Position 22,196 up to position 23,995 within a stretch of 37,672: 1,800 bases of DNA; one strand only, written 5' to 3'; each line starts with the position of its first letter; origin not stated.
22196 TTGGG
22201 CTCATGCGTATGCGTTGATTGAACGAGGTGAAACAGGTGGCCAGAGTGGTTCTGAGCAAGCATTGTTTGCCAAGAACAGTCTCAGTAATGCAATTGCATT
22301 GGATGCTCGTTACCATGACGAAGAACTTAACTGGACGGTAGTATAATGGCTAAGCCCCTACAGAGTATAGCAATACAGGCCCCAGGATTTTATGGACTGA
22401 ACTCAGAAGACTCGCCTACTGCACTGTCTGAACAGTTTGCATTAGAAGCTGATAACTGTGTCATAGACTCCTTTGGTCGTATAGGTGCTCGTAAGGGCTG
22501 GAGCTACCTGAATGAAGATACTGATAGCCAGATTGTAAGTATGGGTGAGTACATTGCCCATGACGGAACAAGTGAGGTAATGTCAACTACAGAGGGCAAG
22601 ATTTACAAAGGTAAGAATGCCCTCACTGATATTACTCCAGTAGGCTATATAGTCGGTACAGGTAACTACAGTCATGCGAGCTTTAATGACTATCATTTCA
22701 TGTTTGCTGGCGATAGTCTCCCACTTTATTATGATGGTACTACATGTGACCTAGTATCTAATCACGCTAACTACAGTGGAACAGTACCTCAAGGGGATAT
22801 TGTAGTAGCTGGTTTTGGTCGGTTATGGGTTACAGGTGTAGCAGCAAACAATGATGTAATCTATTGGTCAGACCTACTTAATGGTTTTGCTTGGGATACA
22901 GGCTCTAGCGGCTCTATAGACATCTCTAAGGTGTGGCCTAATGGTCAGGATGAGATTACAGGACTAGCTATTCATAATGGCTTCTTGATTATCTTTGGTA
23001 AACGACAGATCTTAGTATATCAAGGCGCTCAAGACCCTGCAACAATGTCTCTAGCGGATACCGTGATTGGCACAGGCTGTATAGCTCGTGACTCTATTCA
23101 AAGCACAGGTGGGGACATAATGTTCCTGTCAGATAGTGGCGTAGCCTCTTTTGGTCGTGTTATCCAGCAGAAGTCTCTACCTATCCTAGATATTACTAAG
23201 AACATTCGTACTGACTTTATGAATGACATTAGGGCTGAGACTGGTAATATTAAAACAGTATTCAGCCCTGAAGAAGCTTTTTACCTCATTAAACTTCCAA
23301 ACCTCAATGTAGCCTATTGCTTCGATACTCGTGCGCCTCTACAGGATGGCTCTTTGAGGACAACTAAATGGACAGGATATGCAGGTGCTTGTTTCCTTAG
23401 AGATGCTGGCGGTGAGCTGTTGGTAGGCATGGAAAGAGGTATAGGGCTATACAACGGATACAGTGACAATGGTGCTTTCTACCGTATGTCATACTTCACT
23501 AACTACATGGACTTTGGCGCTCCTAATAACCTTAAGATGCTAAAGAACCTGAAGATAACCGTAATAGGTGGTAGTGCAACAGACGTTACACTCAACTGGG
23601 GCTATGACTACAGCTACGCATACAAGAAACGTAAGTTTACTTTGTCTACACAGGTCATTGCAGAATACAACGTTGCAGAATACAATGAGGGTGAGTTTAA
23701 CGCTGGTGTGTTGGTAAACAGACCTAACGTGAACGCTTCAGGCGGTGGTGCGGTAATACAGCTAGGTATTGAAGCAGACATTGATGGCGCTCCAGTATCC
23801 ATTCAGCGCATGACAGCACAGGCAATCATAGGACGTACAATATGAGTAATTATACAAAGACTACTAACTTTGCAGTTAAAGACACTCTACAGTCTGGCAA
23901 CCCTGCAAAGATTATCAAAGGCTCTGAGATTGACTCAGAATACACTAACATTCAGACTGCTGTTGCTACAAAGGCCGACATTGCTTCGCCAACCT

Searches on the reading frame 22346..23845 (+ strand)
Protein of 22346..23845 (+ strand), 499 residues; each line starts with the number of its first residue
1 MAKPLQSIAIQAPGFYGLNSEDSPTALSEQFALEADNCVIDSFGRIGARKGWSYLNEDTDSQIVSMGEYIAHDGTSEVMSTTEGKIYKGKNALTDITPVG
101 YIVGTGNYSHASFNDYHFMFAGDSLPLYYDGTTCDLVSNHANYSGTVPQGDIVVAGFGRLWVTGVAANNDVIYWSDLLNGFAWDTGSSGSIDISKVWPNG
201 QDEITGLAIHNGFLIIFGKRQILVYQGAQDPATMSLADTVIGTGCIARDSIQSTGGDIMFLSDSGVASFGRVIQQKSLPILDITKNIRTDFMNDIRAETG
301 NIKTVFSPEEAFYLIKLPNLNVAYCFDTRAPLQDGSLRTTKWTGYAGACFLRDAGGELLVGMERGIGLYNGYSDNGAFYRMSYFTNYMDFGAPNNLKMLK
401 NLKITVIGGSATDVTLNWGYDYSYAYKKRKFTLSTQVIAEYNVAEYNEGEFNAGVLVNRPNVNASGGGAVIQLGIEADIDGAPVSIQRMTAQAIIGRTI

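Call 31: search_protein_families(library=phrogs, proteins=[window:22346-23845:+], max_evalue=0.001)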
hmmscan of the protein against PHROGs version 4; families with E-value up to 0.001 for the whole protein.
window:22346-23845:+ (499 aa): 4 families
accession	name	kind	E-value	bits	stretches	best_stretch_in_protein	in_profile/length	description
phrog_5107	-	lysis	1.1e-34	120.8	1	17-496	15-530/533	amidase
phrog_3287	-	head and packaging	2.5e-17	63.9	1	14-270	10-278/524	virion structural protein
phrog_578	-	connector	5.1e-10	39.4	1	77-331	70-318/486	head closure Hc3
phrog_511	-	head and packaging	1.7e-06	27.7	1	166-270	578-672/862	internal virion protein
